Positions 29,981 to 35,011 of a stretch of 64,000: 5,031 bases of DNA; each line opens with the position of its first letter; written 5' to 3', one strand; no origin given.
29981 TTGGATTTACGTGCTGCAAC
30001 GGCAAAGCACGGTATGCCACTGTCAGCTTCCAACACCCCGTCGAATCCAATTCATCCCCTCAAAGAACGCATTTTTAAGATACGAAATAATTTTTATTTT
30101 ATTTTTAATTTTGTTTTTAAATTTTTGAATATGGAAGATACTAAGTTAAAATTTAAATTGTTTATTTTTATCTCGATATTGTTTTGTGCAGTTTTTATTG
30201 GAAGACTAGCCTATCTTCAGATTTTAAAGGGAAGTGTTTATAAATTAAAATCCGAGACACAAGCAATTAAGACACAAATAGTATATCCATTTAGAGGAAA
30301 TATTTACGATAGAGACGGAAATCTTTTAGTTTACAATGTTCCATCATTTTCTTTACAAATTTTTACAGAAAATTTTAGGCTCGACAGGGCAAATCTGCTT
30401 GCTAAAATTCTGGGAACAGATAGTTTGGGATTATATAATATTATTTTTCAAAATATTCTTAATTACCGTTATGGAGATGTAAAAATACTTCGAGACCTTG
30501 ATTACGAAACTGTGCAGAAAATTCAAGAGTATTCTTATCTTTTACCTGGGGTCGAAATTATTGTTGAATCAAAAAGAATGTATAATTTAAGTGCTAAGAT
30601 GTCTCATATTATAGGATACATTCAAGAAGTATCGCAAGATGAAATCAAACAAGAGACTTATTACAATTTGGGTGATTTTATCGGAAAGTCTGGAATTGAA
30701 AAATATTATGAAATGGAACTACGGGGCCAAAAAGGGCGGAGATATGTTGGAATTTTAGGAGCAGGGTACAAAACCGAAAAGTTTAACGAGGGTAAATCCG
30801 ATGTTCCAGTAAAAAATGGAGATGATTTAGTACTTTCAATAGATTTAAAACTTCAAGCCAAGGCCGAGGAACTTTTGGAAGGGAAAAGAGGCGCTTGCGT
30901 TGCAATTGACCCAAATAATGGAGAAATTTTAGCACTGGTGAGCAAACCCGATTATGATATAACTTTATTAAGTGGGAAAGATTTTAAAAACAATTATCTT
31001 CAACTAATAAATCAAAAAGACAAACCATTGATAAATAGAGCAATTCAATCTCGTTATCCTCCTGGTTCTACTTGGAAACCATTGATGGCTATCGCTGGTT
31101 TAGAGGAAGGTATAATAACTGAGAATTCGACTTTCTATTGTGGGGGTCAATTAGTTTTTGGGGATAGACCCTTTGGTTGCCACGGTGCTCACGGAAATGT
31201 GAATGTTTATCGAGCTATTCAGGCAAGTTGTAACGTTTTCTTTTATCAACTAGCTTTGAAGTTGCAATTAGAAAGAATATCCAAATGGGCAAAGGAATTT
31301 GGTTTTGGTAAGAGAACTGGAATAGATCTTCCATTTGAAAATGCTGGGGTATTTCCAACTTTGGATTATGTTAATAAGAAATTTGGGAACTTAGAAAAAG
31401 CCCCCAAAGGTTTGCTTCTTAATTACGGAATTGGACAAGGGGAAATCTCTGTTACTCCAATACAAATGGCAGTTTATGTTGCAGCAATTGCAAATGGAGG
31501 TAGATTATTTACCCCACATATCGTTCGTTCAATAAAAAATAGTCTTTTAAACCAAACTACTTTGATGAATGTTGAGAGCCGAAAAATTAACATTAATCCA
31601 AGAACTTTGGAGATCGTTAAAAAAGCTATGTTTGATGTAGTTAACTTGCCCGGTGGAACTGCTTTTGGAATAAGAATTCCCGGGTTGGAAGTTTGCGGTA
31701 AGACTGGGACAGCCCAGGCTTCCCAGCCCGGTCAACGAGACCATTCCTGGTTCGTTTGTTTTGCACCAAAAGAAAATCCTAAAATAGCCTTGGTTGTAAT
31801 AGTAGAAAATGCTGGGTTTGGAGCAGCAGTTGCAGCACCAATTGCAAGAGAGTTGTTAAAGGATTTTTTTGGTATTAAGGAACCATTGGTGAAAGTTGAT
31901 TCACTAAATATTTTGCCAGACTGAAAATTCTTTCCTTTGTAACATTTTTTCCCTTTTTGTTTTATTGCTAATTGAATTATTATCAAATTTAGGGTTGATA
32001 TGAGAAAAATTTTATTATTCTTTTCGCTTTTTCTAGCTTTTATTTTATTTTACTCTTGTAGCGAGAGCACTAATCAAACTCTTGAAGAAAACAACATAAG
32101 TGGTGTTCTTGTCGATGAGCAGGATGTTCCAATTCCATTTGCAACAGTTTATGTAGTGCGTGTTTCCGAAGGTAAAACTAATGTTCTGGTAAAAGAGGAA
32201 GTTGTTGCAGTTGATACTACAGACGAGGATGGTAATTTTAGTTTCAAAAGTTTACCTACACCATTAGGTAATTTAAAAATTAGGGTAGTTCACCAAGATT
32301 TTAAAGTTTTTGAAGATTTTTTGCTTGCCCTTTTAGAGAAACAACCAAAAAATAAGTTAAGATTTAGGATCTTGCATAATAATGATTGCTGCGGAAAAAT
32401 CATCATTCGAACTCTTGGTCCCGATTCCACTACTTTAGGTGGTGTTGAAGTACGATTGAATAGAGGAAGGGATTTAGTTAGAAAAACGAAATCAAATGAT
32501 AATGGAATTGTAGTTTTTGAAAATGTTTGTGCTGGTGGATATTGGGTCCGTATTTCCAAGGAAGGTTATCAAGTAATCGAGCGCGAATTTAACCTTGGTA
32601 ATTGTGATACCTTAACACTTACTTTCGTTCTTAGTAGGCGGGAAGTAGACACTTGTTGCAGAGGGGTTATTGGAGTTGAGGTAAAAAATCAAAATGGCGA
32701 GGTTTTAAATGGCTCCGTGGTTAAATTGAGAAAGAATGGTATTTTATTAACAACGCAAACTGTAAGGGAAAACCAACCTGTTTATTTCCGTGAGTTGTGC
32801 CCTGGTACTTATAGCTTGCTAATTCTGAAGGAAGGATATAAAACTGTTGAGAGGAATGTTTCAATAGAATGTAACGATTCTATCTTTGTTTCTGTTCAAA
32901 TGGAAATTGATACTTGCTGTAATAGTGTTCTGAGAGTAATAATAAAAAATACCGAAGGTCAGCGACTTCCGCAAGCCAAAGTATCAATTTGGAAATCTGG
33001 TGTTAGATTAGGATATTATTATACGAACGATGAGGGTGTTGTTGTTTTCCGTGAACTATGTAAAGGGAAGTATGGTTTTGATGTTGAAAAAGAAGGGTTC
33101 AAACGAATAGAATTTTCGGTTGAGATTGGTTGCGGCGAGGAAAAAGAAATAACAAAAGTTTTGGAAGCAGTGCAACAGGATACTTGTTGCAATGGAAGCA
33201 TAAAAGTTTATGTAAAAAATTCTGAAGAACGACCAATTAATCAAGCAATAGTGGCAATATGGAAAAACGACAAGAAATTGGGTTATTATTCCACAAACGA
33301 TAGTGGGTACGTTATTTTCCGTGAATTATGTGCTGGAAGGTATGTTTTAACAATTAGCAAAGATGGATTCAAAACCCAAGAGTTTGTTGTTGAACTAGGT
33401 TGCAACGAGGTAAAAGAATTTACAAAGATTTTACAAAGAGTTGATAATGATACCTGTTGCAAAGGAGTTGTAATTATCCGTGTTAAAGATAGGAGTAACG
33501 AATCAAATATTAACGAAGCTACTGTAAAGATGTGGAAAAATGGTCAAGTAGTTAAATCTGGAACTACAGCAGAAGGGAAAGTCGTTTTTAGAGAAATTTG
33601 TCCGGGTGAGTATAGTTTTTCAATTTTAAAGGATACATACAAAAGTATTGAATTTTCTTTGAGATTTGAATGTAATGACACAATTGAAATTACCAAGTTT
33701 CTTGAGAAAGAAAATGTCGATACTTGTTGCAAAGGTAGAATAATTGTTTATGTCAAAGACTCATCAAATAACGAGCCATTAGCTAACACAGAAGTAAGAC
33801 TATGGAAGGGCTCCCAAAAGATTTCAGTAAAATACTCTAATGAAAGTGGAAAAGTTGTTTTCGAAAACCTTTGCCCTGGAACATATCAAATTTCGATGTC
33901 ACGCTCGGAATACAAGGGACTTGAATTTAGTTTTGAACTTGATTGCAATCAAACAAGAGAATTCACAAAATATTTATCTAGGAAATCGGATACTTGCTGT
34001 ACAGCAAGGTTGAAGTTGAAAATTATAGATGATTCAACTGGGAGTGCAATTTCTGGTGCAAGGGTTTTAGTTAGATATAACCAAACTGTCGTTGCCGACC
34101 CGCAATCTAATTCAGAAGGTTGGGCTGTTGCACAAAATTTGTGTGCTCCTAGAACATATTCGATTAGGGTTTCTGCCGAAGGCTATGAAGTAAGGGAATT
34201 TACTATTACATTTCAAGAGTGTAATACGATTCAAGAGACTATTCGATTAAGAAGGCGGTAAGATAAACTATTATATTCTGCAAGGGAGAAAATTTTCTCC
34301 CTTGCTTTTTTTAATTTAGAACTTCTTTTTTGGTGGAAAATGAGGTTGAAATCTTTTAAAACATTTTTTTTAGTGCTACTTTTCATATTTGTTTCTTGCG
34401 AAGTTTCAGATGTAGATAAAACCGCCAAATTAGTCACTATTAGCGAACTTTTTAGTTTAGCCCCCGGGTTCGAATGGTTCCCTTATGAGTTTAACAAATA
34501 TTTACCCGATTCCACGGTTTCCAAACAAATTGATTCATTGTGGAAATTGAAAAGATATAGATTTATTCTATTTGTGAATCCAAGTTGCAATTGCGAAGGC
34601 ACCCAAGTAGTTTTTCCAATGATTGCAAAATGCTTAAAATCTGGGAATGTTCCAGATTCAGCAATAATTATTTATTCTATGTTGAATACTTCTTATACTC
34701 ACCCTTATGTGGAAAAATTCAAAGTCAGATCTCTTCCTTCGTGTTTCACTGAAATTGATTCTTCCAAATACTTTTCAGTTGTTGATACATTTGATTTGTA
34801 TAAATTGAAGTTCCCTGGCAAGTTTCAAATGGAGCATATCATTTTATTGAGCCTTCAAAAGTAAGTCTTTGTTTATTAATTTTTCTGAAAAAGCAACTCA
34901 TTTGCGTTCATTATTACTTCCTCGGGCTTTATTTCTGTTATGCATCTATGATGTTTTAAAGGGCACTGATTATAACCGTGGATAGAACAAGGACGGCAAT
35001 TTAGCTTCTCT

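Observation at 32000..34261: Lipoprotein stalk of seven 90-aa repeats, each with a DTCC junction and four cysteines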

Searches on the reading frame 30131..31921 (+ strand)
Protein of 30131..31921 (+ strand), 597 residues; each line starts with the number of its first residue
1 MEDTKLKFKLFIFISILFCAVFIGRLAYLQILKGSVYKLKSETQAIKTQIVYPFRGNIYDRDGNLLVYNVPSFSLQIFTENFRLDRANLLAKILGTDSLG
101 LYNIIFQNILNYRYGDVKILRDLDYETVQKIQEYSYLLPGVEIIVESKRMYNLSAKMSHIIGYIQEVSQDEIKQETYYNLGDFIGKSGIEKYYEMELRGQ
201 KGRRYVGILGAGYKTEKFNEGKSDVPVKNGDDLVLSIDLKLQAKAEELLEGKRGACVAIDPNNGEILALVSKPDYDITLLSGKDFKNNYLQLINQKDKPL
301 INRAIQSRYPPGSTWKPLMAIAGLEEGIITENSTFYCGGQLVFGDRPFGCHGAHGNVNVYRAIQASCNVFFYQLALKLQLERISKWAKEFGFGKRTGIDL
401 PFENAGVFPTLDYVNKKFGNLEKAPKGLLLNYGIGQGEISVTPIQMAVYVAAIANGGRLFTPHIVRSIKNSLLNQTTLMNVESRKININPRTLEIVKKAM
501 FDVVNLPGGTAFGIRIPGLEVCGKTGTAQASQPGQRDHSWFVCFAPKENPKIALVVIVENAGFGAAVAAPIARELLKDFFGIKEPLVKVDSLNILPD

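Call 12: search_protein_families(library=pfam, proteins=[window:30131-31921:+], max_evalue=0.01)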
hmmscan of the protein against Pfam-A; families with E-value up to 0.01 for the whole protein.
window:30131-31921:+ (597 aa): 2 families
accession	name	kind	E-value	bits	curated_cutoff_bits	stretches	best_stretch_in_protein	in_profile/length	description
PF00905.27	Transpeptidase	-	5e-75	252.9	22.1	1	254-577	1-299/299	Penicillin binding protein transpeptidase domain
PF03717.20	PBP_dimer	-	6.2e-39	134.7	24.4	1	52-207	3-168/180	Penicillin-binding Protein dimerisation domain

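Call 86: search_protein_families(library=ncbifam, proteins=[window:30131-31921:+], max_evalue=0.001)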
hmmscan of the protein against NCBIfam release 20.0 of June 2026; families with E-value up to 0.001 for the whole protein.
window:30131-31921:+ (597 aa): 29 families (the best 25 are shown)
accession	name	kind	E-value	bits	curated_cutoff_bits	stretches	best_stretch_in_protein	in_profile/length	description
TIGR03423.1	pbp2_mrdA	equivalog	2.7e-175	584.3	455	1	8-580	3-591/593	penicillin-binding protein 2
NF008061.0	PRK10795.1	equivalog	1.1e-98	331.4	962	1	11-577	24-610/634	peptidoglycan DD-transpeptidase MrdA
TIGR02214.1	spoVD_pbp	equivalog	9.7e-85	285.2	688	1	11-580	6-555/636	stage V sporulation protein D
NF051842.1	PBP4_5_Efaec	equivalog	4e-58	197.3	700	1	44-563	154-650/668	penicillin-binding protein PBP4(5)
NF000237.1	MECA_PBP2A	equivalog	1.6e-49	168.8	750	1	43-559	139-634/668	PBP2a family beta-lactam-resistant peptidoglycan transpeptidase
NF000407.1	MECC_PBP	exception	8.7e-45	153.1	1500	1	42-562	135-637/665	PBP2a family beta-lactam-resistant peptidoglycan transpeptidase MecC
NF000409.1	MECA_pure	exception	2.4e-44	151.9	1490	1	44-560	140-635/668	PBP2a family beta-lactam-resistant peptidoglycan transpeptidase MecA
NF000408.1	MECA2_pure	exception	1.5e-42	145.7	1525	1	148-560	240-635/668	PBP2a family beta-lactam-resistant peptidoglycan transpeptidase MecA2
NF033378.1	MECD_PBP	exception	2.4e-41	141.8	1450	1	45-561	143-645/678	PBP2a family beta-lactam-resistant peptidoglycan transpeptidase MecD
NF038278.1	strep_PBP2B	exception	5.5e-41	140.8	975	2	121-577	194-672/678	penicillin-binding protein PBP2B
NF000410.1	MECA1_pure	exception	3.3e-40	137.9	1480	1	114-560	210-633/666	PBP2a family beta-lactam-resistant peptidoglycan transpeptidase MecA1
NF000406.1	MECB_PBP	exception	1.1e-39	136.4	1450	1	45-561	140-642/674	PBP2a family beta-lactam-resistant peptidoglycan transpeptidase MecB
NF011685.0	PRK15105.1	subfamily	3.2e-36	125.1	737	1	8-572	24-550/588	peptidoglycan glycosyltransferase FtsI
NF053573.1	PBP2_PenA_Neis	exception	2.5e-34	118.8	1105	1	12-576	33-557/572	peptidoglycan D,D-transpeptidase PBP2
TIGR02074.1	PBP_1a_fam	subfamily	6.1e-24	84.7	508.75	1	222-547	255-497/535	PBP1A family penicillin-binding protein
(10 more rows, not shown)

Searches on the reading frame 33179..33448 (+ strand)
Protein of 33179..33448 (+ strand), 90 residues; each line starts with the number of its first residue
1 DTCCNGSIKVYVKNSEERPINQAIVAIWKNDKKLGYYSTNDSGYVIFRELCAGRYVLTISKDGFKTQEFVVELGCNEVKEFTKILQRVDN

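Call 62: search_protein_representatives(alignment_id=A3)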
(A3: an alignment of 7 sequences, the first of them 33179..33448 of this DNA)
Query: 7 sequences, 90 profile positions. Proteins with E-value up to 0.001 (for the whole library): 16975; up to 1e-10: 4254; up to 1e-30: 602. The best 150 are listed.
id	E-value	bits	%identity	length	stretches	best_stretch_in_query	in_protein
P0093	0.0e+00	1387.2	-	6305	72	6-85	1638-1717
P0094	2.7e-215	713.6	-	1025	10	1-86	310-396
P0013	4.3e-210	696.9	-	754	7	1-86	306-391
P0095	1.5e-208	691.9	-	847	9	1-86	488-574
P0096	1.4e-204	679.2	-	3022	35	9-86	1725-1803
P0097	1.5e-198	659.8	-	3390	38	8-85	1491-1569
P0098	2.1e-197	656.2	-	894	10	1-88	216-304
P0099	1.6e-191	637.3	-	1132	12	1-88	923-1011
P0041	4.7e-191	635.8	-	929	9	1-86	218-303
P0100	3.4e-188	626.7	-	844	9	1-89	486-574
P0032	1.7e-186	621.3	-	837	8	1-87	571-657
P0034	1.1e-184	615.4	-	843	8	1-88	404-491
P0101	1.5e-183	611.8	-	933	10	1-88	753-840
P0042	3.9e-181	604.1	-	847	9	1-87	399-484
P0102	5.8e-179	597.1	-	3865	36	11-85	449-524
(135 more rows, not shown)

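Call 81: search_solved_structures(query=A3, max_evalue=10, show_alignments=3)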
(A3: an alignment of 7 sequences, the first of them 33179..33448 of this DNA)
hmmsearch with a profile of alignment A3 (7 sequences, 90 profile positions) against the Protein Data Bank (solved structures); distinct sequences matched with E-value up to 10: 13.
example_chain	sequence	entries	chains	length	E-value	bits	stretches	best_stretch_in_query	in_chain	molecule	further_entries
9c7v_B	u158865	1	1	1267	6.2e-09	39.2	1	9-83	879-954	BOS complex subunit NOMO2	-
10ps_A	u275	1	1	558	0.00044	23.7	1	12-64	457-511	Serine-aspartate repeat-containing protein D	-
8qox_B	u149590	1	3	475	0.00076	22.9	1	6-85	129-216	Conserved membrane protein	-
9c7u_B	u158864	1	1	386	0.0015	22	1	9-83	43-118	BOS complex subunit NOMO2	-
2ww8_A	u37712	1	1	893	0.0046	20.4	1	7-61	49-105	CELL WALL SURFACE ANCHOR FAMILY PROTEIN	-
6hif_Y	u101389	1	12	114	0.031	17.8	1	37-86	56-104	hdh assembly factor Kustc1130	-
3phs_A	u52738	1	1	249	0.036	17.6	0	25-61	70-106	Cell wall surface anchor family protein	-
2c5l_C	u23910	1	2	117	0.21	15.1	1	25-62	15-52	PHOSPHOINOSITIDE-SPECIFIC PHOSPHOLIPASE C PLC-EPSILON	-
4wi0_B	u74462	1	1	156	0.25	14.8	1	36-69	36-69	Cellulosomal scaffoldin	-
4u3s_B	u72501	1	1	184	0.35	14.4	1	36-69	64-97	Cellulosomal scaffoldin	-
9gbc_A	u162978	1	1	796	0.71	13.4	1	41-84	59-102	TonB-linked outer membrane receptor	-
4v4c_B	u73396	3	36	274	0.81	13.2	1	19-63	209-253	Pyrogallol hydroxytransferase small subunit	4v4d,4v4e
4mls_A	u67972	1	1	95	1.3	12.6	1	7-83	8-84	Fibronectin binding protein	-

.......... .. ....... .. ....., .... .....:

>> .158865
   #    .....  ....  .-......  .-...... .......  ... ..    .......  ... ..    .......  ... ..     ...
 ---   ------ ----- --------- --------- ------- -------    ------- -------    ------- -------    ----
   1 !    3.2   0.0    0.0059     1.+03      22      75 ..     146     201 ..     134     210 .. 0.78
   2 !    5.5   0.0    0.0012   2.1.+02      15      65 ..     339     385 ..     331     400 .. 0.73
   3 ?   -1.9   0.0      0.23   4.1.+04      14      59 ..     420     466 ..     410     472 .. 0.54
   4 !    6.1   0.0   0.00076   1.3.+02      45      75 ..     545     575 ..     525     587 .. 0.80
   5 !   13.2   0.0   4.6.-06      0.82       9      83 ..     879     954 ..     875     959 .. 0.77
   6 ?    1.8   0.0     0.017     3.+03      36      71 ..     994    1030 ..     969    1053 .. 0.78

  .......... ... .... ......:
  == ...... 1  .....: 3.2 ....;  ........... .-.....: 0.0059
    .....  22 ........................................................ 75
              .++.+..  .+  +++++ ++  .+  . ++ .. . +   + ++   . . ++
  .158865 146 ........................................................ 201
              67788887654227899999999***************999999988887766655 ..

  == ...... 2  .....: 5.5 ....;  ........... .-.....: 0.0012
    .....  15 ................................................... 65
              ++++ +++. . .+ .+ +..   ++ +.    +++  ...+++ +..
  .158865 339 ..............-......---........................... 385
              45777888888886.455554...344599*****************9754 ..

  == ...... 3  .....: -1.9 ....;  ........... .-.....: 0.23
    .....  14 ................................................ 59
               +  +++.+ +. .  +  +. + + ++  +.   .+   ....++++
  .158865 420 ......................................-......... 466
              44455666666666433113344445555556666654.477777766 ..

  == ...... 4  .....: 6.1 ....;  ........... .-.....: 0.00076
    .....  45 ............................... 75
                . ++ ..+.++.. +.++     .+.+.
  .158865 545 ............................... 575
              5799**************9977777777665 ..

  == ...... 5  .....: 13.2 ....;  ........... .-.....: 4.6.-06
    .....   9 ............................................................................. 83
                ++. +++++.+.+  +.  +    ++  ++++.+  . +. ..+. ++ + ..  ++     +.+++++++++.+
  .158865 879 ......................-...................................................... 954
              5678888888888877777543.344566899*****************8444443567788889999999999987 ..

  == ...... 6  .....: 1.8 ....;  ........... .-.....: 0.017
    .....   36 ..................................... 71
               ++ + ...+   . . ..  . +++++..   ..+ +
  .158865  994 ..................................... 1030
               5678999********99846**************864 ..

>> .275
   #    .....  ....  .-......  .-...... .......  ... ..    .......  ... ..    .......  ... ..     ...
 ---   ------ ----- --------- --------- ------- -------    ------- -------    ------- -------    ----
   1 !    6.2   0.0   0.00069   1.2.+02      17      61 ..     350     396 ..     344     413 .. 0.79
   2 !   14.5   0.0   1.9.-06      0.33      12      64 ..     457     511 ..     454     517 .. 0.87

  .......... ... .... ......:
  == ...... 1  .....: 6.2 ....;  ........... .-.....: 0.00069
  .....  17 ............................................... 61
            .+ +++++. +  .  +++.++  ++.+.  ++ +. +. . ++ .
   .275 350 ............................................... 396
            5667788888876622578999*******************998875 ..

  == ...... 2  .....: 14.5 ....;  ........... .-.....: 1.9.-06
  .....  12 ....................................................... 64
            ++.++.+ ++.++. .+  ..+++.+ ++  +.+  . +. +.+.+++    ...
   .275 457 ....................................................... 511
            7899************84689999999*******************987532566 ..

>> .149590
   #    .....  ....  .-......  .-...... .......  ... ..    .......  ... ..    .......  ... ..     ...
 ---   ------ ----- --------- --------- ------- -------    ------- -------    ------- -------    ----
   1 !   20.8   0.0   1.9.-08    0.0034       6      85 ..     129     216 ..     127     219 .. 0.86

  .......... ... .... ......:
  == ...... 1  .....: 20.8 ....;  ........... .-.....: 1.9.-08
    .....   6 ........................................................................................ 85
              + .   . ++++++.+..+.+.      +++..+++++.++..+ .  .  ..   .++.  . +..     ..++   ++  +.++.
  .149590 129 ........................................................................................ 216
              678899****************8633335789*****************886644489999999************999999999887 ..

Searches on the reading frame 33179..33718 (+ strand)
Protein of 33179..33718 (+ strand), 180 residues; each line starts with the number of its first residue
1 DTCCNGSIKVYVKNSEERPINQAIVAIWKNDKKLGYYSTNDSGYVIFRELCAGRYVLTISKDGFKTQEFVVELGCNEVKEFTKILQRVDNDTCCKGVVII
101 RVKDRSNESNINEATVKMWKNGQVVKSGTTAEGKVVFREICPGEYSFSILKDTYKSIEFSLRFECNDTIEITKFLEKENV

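Call 27: search_solved_structures(query=window:33179-33718:+, max_evalue=1, show_alignments=2)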
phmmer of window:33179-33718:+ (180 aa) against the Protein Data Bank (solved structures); distinct sequences matched with E-value up to 1: 0.

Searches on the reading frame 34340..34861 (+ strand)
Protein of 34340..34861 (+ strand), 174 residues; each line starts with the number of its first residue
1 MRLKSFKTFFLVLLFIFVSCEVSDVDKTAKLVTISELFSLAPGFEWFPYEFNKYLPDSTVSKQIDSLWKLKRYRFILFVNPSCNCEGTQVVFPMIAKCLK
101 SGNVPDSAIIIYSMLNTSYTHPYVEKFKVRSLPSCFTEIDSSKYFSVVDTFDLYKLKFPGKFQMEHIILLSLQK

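Call 12: search_protein_families(library=pfam, proteins=[window:34340-34861:+], max_evalue=0.01)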
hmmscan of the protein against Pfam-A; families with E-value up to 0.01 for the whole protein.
window:34340-34861:+ (174 aa): 0 families

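Call 19: find_homologous_proteins(query=window:34340-34861:+)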
Query window:34340-34861:+ (174 aa): 18 proteins with E <= 0.001 among 37 candidates.
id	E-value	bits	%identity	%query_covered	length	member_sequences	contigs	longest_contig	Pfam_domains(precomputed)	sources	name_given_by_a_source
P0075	1.8e-110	385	100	100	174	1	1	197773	-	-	-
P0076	4.6e-78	279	70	98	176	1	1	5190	-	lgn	-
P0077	2.4e-76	274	73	91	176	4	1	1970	-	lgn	-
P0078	7.0e-76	272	68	95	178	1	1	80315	-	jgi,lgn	jgi:hypothetical protein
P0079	1.2e-75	271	67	97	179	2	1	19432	-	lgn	-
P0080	1.2e-70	255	62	97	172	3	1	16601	-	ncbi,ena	-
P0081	1.4e-70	255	64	90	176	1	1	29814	-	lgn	-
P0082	2.4e-70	254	63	99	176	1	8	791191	-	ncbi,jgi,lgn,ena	ncbi:MAG: hypothetical protein ACPLX7_02725 [Candidatus Kapaibacteriota bacterium]|jgi:hypothetical 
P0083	2.2e-68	248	64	98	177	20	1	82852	-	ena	-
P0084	1.3e-67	245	61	98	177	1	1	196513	-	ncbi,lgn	-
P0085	1.8e-67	245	62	98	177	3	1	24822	-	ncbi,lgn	-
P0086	1.9e-66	241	60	94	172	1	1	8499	-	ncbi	ncbi:MAG: hypothetical protein ACK42Z_02210 [Candidatus Kapaibacteriota bacterium]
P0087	4.0e-66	240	59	94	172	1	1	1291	-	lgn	-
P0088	4.4e-66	240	59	94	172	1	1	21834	-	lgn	-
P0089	6.6e-60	220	57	97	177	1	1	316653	-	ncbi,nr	ncbi:MAG: DUF4062 domain-containing protein [Ignavibacteria bacterium]|nr:DUF4062 domain-containing 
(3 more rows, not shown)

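Call 28: search_solved_structures(query=A2, max_evalue=10, show_alignments=2)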
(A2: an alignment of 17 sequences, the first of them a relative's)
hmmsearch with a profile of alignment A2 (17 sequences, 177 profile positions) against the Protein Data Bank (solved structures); distinct sequences matched with E-value up to 10: 0.

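Call 39: predict_structure(alignment_id=A2)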
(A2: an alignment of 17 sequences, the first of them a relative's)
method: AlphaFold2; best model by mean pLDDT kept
length: 174 residues; sequences in the alignment: 17
mean_pLDDT: 82.4   pTM: 0.75
mean pLDDT of the five models: 82.4, 80.4, 74.3, 72.7, 72.7
residues with pLDDT >= 90: 79; 70-90: 59; 50-70: 28; < 50: 8
segments of 3 or more residues with pLDDT < 50: 21-26
pLDDT, mean of each block of 10 residues (from residue 1): 66 70 52 87 85 96 98 92 72 95 96 71 58 86 87 90 94 93
secondary structure, 60 per line:
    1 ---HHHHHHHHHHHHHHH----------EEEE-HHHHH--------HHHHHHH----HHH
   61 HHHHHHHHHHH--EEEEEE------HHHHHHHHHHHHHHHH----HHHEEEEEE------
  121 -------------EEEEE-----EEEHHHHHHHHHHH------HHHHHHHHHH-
elements in order: H4-18 E29-32 H34-38 H47-53 H58-71 E74-79 H86-101 E109-114 E134-138 E144-146 H147-157 H164-173

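Call 45: fold_search(model_id=the predicted structure, library=pdb)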
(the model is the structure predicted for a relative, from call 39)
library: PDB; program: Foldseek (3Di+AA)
matches with E <= 10: 309; with E <= 0.001: 0
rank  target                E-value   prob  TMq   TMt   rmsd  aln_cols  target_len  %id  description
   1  3lef                  1.4e-02  0.87  0.34  0.35   9.6       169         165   13  Crystal structure of HIV epitope-scaffold 4E10_S0_1Z6NA_001 (released 2010-09-22)
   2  2hls_A                1.7e-02  0.92  0.32  0.25   7.3       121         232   19  The crystal structure of a protein disulfide oxidoreductase from Aeropyrum pernix k1 (released 2006-10-03)
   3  6il7                  2.4e-02  0.94  0.38  0.33   5.7       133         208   16  Structure of Enterococcus faecalis (V583) alkylhydroperoxide reductase subunit F (AhpF) C503A mutant (released 2019-05-22)
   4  1z6n                  2.6e-02  0.94  0.41  0.42   7.2       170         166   13  1.5 A Crystal Structure of a Protein of Unknown Function PA1234 from Pseudomonas aeruginosa (released 2005-05-03)
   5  1j08_A                4.9e-02  0.96  0.41  0.33   4.8       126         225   13  Crystal structure of glutaredoxin-like protein from Pyrococcus horikoshii (released 2003-05-11)
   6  2ywm_A                4.9e-02  0.94  0.35  0.28   4.3       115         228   16  Crystal structure of glutaredoxin-like protein from Aquifex aeolicus (released 2007-10-23)
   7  2hls_B                5.8e-02  0.77  0.32  0.26   7.7       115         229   20  The crystal structure of a protein disulfide oxidoreductase from Aeropyrum pernix k1 (released 2006-10-03)
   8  5h29                  6.2e-02  0.87  0.37  0.33   5.6       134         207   16  Crystal Structure of the NTD_N/C domain of Alkylhydroperoxide Reductase AhpF from Enterococcus Faecalis (V583) (released 2017-11-22)
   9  1a8l                  8.7e-02  0.89  0.40  0.32   4.8       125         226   15  PROTEIN DISULFIDE OXIDOREDUCTASE FROM ARCHAEON PYROCOCCUS FURIOSUS (released 1999-03-30)
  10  2ywm_D                9.3e-02  0.87  0.35  0.28   4.4       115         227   16  Crystal structure of glutaredoxin-like protein from Aquifex aeolicus (released 2007-10-23)
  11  4el1_A                9.3e-02  0.69  0.30  0.14   8.4       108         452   17  Crystal structure of oxidized hPDI (abb'xa') (released 2013-04-10)
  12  8aon_B00A             9.3e-02  0.66  0.24  0.19   8.5        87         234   17  Oxidoreductase fragment of human QSOX1 in complex with a Fab fragment of a humanized anti-QSOX1 antibody (released 2023-08-02)
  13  2dlx_MODEL_1_A        9.3e-02  0.33  0.25  0.28  10.8       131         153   10  Solution structure of the UAS domain of human UBX domain-containing protein 7 (released 2006-10-20)
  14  1zyn_A                1.0e-01  0.82  0.37  0.34   6.1       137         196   13  Oxidized structure of the N-terminal domain of Salmonella typhimurium AhpF (released 2005-06-21)
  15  9wzm                  1.2e-01  0.85  0.36  0.49   7.7       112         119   12  Crystal structure of rice protein disulfide isomerase-like protein OsPDIL2-3 a0 domain (released 2026-04-08)
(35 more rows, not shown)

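Call 86: search_protein_families(library=ncbifam, proteins=[window:34340-34861:+], max_evalue=0.001)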
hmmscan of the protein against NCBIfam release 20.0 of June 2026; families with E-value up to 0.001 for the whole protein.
window:34340-34861:+ (174 aa): 0 families
